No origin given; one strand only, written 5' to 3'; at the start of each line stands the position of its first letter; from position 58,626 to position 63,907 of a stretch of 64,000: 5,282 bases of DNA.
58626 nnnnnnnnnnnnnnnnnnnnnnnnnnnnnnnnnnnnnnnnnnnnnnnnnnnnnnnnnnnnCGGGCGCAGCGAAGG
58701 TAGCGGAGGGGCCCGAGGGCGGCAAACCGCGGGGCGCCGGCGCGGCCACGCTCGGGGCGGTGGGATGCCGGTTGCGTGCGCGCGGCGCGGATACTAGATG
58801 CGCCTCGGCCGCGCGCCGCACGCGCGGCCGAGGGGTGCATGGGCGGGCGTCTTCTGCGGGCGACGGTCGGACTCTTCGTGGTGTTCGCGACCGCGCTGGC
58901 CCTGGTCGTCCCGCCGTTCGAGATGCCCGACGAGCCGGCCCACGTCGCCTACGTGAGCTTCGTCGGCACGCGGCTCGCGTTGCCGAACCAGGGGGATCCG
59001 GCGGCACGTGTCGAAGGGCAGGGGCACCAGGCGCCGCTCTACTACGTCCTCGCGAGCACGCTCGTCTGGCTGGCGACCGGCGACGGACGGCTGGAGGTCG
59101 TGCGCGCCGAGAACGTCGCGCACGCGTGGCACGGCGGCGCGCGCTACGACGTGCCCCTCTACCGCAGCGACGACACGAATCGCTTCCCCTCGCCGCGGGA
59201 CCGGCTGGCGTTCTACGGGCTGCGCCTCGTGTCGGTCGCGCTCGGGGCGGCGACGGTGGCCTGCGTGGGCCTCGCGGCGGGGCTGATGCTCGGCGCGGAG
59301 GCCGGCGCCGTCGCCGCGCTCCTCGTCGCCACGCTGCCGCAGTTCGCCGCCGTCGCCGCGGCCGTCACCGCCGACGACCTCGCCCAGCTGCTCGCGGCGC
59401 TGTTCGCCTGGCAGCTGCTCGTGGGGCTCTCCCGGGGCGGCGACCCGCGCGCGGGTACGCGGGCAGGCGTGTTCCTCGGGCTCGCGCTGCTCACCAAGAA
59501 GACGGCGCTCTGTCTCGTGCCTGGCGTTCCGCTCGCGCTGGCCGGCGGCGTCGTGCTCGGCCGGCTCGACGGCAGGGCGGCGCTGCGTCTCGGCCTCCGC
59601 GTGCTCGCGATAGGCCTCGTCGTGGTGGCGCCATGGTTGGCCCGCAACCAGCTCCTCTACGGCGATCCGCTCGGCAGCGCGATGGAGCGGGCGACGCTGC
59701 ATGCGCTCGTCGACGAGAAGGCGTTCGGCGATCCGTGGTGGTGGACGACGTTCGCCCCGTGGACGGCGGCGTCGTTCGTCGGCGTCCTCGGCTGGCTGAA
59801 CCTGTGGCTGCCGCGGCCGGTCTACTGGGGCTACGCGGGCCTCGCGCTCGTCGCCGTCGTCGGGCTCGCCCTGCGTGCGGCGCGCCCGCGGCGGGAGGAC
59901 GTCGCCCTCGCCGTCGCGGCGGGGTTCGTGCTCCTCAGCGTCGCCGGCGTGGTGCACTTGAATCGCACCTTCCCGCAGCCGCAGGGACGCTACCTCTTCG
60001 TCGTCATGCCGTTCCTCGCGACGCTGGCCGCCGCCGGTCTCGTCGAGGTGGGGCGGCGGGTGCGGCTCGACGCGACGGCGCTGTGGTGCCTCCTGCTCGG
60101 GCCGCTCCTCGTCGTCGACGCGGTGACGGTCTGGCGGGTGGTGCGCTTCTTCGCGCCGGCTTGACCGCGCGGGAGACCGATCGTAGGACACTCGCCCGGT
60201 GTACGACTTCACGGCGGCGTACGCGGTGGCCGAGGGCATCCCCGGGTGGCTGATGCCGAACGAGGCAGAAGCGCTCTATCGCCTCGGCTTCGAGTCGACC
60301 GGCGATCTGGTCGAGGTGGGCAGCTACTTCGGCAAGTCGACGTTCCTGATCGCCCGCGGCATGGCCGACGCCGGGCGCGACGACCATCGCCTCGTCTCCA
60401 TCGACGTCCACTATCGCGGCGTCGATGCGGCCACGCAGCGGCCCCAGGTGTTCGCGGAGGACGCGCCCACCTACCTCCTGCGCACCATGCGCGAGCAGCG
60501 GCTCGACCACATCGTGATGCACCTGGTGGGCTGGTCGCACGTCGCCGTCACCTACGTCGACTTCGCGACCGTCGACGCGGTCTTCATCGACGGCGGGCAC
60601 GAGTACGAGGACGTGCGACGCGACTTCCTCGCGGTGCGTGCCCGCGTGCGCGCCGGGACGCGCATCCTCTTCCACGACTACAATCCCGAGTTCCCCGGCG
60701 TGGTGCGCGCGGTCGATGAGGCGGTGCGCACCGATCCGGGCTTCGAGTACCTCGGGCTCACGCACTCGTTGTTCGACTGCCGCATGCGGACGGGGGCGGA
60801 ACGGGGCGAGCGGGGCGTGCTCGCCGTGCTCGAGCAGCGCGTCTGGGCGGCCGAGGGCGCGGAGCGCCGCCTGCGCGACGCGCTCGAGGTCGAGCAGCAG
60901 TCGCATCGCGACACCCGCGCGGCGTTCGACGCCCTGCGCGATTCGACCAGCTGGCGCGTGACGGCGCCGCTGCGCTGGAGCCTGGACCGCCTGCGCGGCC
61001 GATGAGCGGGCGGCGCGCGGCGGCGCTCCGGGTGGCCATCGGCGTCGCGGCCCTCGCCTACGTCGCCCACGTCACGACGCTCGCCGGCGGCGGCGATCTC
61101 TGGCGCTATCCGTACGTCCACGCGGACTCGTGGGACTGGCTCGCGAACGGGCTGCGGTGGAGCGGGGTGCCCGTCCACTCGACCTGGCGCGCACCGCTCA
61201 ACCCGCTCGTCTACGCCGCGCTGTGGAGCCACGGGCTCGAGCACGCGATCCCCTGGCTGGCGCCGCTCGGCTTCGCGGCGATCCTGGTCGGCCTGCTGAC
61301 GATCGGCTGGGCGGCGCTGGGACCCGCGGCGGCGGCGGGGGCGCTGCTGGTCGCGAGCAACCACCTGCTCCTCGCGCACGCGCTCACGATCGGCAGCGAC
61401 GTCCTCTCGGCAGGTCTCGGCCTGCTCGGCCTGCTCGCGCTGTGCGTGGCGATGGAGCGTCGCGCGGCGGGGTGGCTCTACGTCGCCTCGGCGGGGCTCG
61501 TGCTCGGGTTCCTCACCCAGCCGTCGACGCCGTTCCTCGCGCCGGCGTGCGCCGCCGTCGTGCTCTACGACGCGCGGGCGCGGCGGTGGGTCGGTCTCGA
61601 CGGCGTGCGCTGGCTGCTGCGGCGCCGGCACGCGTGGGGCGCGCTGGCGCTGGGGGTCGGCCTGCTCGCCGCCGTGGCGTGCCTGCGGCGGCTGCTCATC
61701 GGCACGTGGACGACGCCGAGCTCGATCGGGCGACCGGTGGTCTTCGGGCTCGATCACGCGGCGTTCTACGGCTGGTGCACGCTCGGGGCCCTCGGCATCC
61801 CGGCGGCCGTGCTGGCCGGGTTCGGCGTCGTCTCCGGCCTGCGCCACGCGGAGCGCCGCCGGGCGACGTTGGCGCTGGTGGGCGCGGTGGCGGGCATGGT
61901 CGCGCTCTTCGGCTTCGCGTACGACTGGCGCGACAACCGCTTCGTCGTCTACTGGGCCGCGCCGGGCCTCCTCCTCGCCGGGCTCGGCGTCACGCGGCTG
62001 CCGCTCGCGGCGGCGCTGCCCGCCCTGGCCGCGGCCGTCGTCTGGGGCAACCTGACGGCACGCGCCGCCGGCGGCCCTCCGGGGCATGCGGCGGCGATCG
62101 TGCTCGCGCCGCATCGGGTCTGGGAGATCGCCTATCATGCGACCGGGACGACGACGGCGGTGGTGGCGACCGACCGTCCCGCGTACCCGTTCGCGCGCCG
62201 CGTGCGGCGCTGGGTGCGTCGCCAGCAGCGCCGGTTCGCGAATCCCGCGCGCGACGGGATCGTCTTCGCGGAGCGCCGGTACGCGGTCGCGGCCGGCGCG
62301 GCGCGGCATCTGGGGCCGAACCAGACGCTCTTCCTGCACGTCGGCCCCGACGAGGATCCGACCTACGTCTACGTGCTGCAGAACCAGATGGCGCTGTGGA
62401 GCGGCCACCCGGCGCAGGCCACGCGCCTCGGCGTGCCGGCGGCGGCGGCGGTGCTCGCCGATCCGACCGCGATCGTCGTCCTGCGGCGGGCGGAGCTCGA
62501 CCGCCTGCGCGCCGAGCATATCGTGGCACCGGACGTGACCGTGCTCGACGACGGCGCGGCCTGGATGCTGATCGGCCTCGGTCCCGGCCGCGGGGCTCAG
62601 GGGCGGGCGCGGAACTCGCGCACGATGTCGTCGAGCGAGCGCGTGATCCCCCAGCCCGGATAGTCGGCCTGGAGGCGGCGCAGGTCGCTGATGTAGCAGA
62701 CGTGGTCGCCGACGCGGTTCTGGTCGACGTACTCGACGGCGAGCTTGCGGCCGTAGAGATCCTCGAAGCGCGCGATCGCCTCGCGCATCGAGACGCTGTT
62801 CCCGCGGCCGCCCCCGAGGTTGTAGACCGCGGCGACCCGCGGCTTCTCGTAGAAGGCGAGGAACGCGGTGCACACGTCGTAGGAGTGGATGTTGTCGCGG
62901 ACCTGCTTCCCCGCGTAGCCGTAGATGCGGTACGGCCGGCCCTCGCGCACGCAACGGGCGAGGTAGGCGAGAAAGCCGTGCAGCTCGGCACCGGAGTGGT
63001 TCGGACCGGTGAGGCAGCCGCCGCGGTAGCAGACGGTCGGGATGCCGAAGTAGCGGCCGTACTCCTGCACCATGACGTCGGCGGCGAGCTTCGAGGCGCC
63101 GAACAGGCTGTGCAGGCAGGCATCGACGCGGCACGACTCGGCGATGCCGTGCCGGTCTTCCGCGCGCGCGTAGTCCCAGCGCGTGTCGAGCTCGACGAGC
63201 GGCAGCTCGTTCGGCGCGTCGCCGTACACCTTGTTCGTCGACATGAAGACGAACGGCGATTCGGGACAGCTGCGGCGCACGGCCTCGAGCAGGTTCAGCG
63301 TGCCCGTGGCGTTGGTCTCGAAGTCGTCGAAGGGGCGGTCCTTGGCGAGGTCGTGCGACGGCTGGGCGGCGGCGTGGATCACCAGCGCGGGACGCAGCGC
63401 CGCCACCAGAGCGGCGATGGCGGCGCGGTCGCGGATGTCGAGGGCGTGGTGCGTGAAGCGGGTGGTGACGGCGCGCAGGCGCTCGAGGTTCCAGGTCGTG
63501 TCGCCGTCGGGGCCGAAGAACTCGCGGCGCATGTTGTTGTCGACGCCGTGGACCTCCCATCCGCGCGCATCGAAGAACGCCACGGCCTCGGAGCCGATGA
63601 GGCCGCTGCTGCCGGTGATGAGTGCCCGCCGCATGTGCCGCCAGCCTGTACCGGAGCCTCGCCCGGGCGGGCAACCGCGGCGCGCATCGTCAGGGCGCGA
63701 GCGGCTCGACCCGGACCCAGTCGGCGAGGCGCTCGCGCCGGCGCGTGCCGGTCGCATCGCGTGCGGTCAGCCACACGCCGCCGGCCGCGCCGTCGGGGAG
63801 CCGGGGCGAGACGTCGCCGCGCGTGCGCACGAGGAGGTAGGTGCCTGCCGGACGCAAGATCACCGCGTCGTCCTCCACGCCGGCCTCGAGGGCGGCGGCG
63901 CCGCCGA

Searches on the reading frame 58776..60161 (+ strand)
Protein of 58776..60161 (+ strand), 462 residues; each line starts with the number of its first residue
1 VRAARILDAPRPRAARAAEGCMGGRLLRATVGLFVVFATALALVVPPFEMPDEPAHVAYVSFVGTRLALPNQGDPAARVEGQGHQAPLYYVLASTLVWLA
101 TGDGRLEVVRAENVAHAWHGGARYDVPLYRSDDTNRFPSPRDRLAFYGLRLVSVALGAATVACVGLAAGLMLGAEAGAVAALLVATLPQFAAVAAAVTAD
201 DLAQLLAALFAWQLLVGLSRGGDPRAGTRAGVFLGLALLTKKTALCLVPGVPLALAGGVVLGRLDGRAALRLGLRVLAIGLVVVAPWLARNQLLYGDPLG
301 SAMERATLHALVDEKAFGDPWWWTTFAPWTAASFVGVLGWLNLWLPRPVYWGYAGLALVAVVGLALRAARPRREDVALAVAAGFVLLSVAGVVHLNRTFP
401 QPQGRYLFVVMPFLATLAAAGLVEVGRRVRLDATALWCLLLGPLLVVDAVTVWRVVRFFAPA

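Call 35: search_protein_families(library=pfam, proteins=[window:58776-60161:+], max_evalue=0.00001)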
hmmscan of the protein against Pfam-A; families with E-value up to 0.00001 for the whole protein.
window:58776-60161:+ (462 aa): 1 family
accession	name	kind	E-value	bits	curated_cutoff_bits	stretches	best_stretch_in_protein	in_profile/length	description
PF13231.12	PMT_2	-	8.3e-12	46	26.1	1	148-288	23-158/160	Dolichyl-phosphate-mannose-protein mannosyltransferase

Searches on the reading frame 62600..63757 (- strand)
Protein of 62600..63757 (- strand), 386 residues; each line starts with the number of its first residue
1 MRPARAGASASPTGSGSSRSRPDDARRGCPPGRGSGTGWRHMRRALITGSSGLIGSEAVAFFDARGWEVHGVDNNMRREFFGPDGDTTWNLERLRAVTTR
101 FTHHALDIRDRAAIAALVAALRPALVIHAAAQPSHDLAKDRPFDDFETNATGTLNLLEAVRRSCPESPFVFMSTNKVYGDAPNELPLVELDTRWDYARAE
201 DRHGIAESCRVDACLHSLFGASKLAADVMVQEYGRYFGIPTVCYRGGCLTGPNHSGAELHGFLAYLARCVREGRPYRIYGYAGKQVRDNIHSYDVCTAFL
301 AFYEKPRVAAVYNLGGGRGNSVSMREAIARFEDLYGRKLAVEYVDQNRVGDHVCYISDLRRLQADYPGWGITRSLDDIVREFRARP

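Call 35: search_protein_families(library=pfam, proteins=[window:62600-63757:-], max_evalue=0.00001)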
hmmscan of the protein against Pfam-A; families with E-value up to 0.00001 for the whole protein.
window:62600-63757:- (386 aa): 5 families
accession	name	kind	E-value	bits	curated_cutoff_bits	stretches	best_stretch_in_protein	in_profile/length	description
PF01370.27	Epimerase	-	6.7e-41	140.7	20.9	1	45-315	1-240/240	NAD dependent epimerase/dehydratase family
PF16363.11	GDP_Man_Dehyd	-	4.2e-27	95.9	27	1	46-322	1-255/332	GDP-mannose 4,6 dehydratase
PF04321.23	RmlD_sub_bind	-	7.7e-13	48.6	27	1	44-179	2-106/287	RmlD substrate binding domain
PF02719.21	Polysacc_synt_2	-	2.2e-08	34.1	20.2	1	46-177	2-131/293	Polysaccharide biosynthesis protein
PF07993.18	NAD_binding_4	-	6.9e-07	29.1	20.1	1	92-272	61-232/258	Male sterility protein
